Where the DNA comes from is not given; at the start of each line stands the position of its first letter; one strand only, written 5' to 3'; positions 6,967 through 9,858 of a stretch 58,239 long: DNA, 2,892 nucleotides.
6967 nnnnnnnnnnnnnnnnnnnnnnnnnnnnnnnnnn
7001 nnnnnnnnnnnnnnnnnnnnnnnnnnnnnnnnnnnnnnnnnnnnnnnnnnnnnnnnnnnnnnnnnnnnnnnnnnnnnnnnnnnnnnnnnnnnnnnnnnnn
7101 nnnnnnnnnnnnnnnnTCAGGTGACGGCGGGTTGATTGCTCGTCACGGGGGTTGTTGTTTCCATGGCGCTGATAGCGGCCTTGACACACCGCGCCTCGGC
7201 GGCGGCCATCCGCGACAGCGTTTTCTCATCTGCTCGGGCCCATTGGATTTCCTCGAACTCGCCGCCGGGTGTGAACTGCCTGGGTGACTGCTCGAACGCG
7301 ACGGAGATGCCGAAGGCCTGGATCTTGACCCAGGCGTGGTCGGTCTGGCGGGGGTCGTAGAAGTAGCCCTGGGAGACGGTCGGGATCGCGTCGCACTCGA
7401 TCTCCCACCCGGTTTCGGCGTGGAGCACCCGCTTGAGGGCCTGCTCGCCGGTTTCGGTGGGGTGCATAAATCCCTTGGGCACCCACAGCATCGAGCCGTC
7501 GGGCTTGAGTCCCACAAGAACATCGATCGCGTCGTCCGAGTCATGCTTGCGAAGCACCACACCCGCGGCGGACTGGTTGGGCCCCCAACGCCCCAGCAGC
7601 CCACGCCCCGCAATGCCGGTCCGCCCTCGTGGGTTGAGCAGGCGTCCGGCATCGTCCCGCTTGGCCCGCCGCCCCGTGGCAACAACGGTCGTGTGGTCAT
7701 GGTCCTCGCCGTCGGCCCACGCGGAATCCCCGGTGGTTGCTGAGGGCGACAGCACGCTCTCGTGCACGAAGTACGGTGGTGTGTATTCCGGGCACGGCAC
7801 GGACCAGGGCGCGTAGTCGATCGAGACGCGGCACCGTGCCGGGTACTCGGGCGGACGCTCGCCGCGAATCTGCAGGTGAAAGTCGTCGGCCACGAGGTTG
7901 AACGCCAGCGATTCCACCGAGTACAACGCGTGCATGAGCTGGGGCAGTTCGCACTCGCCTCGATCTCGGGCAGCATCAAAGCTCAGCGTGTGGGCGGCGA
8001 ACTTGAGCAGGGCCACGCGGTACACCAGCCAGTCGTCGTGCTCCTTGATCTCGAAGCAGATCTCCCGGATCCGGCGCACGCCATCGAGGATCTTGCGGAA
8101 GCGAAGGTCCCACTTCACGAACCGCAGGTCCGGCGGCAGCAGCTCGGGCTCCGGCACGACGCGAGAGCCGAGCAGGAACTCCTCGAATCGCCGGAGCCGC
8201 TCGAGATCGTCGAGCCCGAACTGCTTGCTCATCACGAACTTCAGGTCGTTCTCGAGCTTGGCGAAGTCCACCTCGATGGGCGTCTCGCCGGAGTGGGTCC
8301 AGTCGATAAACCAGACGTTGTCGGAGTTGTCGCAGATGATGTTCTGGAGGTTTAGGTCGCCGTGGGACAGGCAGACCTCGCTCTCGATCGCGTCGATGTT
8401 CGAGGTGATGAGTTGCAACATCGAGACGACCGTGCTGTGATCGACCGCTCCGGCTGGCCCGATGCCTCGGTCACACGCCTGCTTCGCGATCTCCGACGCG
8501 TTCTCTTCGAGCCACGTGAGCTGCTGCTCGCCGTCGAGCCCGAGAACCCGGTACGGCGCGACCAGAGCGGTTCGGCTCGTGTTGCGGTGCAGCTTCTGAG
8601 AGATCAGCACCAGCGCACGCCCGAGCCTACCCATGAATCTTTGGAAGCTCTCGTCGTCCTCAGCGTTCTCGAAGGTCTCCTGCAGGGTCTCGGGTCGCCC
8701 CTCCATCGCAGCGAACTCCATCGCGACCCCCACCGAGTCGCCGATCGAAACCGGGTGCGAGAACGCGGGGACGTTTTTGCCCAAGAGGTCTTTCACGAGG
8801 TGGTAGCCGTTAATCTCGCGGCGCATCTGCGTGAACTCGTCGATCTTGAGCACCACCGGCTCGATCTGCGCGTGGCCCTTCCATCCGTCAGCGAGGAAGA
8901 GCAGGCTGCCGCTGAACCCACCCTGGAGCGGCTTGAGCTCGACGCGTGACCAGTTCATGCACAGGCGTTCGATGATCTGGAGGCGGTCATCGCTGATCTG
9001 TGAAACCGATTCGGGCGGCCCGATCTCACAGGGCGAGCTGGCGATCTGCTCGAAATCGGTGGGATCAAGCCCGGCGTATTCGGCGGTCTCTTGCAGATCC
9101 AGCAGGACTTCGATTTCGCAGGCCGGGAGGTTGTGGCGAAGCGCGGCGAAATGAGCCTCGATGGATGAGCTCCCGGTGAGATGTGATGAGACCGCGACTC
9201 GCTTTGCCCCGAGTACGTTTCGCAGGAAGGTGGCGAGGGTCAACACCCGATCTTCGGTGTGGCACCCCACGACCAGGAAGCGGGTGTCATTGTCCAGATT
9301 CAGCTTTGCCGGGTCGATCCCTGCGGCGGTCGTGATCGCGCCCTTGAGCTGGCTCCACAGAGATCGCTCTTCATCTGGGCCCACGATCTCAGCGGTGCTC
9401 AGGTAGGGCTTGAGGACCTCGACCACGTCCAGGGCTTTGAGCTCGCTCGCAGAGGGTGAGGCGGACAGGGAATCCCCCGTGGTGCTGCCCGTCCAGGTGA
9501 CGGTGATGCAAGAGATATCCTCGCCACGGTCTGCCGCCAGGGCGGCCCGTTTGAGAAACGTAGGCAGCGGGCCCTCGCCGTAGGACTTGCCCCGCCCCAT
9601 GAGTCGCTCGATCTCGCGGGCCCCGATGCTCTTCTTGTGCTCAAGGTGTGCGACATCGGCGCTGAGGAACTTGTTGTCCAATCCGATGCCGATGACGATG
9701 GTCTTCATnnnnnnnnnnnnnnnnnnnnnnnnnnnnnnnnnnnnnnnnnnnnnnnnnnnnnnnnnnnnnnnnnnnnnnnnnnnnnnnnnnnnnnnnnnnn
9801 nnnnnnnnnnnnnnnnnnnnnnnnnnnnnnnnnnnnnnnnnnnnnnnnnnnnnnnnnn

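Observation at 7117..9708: Unusual tri-domain protein: isochorismatase-like, APH-fold kinase, NUDT9-like Nudix with a degenerate catalytic box, embedded in a partner-switching operon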

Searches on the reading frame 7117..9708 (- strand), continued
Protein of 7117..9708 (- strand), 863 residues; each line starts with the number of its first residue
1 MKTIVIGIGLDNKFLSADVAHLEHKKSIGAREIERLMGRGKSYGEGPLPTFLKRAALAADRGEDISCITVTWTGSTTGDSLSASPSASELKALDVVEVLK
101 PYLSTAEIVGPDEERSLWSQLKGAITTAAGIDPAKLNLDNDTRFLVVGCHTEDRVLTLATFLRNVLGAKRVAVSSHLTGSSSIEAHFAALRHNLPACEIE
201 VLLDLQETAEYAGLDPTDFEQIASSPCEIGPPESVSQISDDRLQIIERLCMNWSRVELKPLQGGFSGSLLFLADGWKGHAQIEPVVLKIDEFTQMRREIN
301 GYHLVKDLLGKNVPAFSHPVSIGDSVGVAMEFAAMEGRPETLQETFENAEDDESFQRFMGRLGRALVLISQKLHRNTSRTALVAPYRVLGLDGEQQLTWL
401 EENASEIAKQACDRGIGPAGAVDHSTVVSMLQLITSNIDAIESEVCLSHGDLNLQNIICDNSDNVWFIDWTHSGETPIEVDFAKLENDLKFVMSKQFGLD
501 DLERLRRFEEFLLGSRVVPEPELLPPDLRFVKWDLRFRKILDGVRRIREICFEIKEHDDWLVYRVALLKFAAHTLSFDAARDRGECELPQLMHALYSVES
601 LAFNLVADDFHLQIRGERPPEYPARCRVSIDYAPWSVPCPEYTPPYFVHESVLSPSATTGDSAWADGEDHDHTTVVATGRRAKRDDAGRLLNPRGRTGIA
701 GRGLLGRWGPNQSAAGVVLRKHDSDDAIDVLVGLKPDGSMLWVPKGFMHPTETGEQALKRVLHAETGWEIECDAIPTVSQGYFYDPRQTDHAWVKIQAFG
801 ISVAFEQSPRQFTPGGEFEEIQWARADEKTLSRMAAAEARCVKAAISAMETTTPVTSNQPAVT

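Call 67: search_solved_structures(query=L011:12615-13283:+, max_evalue=1, show_alignments=3)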
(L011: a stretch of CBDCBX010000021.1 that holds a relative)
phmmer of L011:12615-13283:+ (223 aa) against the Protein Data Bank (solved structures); distinct sequences matched with E-value up to 1: 2.
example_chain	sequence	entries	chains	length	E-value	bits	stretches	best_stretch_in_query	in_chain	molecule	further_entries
1ilw_A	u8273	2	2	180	1.6e-05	28.3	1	55-172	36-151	180 aa long hypothetical Pyrazinamidase/nicotinamidase | 180aa long hypothetical Pyrazinamidase/Nicotinamidase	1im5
3s2s_A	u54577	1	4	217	0.038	17.3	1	38-200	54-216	Putative pyrazinamidase/nicotinamidase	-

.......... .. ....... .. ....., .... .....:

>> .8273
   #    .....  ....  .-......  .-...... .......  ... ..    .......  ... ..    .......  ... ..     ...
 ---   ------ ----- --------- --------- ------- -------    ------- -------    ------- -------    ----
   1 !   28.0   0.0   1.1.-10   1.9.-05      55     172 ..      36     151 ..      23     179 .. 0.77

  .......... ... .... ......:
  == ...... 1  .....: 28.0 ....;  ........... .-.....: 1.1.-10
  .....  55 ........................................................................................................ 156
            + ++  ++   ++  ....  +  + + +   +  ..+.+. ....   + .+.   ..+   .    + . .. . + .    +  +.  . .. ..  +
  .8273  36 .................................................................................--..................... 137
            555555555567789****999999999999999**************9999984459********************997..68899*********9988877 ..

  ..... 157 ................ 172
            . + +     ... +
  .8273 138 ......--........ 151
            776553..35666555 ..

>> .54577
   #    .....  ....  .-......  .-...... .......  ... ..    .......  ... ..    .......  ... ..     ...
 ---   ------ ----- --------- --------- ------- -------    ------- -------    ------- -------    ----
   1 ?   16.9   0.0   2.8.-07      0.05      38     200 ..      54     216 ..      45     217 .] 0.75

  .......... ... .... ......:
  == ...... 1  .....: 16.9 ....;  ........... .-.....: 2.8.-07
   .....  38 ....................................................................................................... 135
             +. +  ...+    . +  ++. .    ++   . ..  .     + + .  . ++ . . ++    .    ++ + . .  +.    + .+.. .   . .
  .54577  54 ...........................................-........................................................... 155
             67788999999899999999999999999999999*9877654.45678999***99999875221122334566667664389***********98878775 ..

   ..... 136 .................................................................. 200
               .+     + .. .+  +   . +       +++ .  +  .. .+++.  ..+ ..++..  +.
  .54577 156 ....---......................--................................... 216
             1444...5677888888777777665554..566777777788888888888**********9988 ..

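Call 69: find_homologous_proteins(query=L011:12615-14921:+, max_evalue=1e-10)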
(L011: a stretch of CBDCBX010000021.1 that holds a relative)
Query L011:12615-14921:+ (769 aa): 1415 proteins with E <= 1e-10 among 8000 candidates; the best 120 are listed.
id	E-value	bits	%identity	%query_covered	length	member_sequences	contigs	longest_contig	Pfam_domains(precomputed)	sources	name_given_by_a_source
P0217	0.0e+0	1776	100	100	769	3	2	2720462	PF00857.27,PF22784.2,PF05706.18,PF22741.2,PF22785.2,PF19974.6,PF00782.26,PF01636.30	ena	-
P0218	0.0e+0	1146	65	99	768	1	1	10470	PF00857.27,PF22784.2,PF05706.18,PF22785.2,PF19974.6,PF00782.26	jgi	-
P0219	0.0e+0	1134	63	99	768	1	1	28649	PF00857.27,PF22784.2,PF05706.18,PF22785.2,PF19974.6,PF00782.26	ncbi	-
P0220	0.0e+0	1110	62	99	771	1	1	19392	PF00857.27,PF22784.2,PF05706.18,PF22741.2,PF22785.2,PF19974.6,PF00782.26,PF01636.30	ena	-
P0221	0.0e+0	1100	61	99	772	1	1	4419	PF22784.2,PF05706.18,PF22785.2,PF19974.6,PF00782.26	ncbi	-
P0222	0.0e+0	1095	61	99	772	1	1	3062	PF00857.27,PF22784.2,PF05706.18,PF22785.2,PF19974.6,PF00782.26,PF01636.30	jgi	jgi:protein-tyrosine phosphatase/nicotinamidase-related amidase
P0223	0.0e+0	1093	61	99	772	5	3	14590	PF00857.27,PF22784.2,PF05706.18,PF22785.2,PF19974.6,PF00782.26,PF01636.30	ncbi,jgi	ncbi:MAG: protein-tyrosine phosphatase/nicotinamidase-related amidase [Chlamydiales bacterium]|jgi:p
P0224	0.0e+0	1090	61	100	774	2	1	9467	PF00857.27,PF22784.2,PF05706.18,PF22785.2,PF19974.6,PF00782.26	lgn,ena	-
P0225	0.0e+0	1090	62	99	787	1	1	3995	PF00857.27,PF22784.2,PF05706.18,PF22785.2,PF19974.6,PF00782.26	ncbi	-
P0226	0.0e+0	1082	61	99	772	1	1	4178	PF00857.27,PF22784.2,PF05706.18,PF22785.2,PF19974.6,PF00782.26,PF01636.30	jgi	-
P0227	0.0e+0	1082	61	99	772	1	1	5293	PF00857.27,PF22784.2,PF05706.18,PF22785.2,PF19974.6,PF00782.26,PF01636.30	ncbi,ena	-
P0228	0.0e+0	1082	61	99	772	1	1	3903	PF00857.27,PF22784.2,PF05706.18,PF22785.2,PF19974.6,PF00782.26,PF01636.30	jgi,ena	jgi:protein-tyrosine phosphatase/nicotinamidase-related amidase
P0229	0.0e+0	1081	61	99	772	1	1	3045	PF00857.27,PF22784.2,PF05706.18,PF22785.2,PF19974.6,PF00782.26,PF01636.30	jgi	jgi:protein-tyrosine phosphatase/nicotinamidase-related amidase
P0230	0.0e+0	1081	62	99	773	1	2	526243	PF22784.2,PF05706.18,PF22785.2,PF19974.6,PF00782.26,PF01636.30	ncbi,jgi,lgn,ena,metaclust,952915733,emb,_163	jgi:protein-tyrosine phosphatase/nicotinamidase-related amidase|metaclust:\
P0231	0.0e+0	1080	61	99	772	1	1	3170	PF00857.27,PF22784.2,PF05706.18,PF22785.2,PF19974.6,PF00782.26,PF01636.30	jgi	jgi:protein-tyrosine phosphatase/nicotinamidase-related amidase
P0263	2.6e-296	1003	58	99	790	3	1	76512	PF00857.27,PF22784.2,PF05706.18,PF22785.2,PF19974.6,PF00782.26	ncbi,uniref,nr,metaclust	ncbi:Protein-tyrosine phosphatase-related protein [Enhygromyxa salina]|uniref:protein-tyrosine-phosp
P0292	1.8e-287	974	58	99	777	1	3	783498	PF00857.27,PF22784.2,PF05706.18,PF22785.2,PF19974.6,PF00782.26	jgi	jgi:protein-tyrosine phosphatase/nicotinamidase-related amidase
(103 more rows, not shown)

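Call 70: find_encoding_contigs(protein=P0263, flank=8000, max_places=1)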
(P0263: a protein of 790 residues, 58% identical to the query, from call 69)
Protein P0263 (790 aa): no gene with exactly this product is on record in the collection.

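Call 71: find_encoding_contigs(protein=P0292, flank=8000, max_places=1)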
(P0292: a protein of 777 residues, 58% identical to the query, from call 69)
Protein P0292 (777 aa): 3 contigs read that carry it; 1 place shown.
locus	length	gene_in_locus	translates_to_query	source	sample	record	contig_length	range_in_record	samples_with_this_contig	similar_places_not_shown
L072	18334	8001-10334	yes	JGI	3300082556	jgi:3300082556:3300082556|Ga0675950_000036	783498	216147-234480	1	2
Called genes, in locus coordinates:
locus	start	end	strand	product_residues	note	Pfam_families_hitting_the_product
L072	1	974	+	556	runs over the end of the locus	-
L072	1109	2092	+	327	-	PF25174:Beta-prop_THOC3 (faint), PF00930:DPPIV_N (faint), PF02897:Peptidase_S9_N (faint), PF26550:Tricorn_2nd, PF26549:Tricorn_N, PF07676:PD40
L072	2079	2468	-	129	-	-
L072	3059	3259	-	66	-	-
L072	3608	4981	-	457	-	PF00282:Pyridoxal_deC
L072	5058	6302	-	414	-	PF06925:MGDG_synth, PF00534:Glycos_transf_1, PF04101:Glyco_tran_28_C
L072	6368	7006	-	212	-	-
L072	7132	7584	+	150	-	-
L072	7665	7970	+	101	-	PF02617:ClpS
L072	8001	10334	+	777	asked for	PF00857:Isochorismatase (weak), PF19974:TCAD9, PF05706:CDKN3, PF00782:DSPc (weak), PF22784:PTP-SAK, PF22785:Tc-R-P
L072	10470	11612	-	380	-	-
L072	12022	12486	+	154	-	-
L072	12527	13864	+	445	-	PF08811:DUF1800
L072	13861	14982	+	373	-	PF07394:DUF1501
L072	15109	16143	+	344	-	PF13424:TPR_12 (faint)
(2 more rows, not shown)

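Call 72: find_encoding_contigs(protein=P0230, flank=8000, max_places=1)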
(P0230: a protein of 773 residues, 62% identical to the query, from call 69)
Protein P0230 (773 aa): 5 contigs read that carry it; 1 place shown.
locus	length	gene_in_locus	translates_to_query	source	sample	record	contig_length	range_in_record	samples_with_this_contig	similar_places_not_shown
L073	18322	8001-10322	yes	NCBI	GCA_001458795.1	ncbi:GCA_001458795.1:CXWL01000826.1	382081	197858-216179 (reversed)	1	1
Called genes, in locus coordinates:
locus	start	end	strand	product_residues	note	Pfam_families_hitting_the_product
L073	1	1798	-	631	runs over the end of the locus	PF14870:PSII_BNR (faint), PF15902:Sortilin-Vps10 (faint), PF02012:BNR (faint)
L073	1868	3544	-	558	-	PF13557:Phenol_MetA_deg (weak), PF17963:Big_9 (weak), PF00691:OmpA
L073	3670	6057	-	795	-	PF03104:DNA_pol_B_exo1, PF13482:RNase_H_2, PF00136:DNA_pol_B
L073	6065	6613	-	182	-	PF00936:BMC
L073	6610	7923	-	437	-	PF01512:Complex1_51K, PF10531:SLBB, PF13187:Fer4_9 (faint), PF13534:Fer4_17, PF13375:RnfC_N (weak)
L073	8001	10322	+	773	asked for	PF19974:TCAD9, PF01636:APH, PF19974:TCAD9, PF05706:CDKN3, PF22785:Tc-R-P, PF00782:DSPc, PF22784:PTP-SAK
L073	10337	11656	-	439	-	PF00501:AMP-binding (weak)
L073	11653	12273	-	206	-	-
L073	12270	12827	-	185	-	-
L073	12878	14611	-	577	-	-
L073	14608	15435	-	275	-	-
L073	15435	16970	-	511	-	PF07726:AAA_3 (faint), PF17863:AAA_lid_2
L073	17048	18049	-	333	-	PF03739:LptF_LptG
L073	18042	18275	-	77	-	PF03551:PadR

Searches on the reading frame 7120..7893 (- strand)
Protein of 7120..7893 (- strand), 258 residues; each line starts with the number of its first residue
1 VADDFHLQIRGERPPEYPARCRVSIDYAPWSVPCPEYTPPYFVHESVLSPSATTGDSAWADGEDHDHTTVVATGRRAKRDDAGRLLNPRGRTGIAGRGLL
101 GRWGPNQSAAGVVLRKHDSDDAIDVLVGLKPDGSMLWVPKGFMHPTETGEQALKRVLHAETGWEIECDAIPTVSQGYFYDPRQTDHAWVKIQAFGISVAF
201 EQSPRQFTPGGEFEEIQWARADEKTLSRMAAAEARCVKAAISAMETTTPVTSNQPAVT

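Call 20: search_protein_families(library=pfam, proteins=[window:7120-7893:-], max_evalue=1)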
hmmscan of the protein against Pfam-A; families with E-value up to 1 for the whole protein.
seq(258 aa): 1 family
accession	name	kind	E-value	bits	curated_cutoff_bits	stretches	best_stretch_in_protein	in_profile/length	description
PF00293.34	NUDIX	-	1.4e-08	35.3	21.1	1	108-234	4-128/134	NUDIX domain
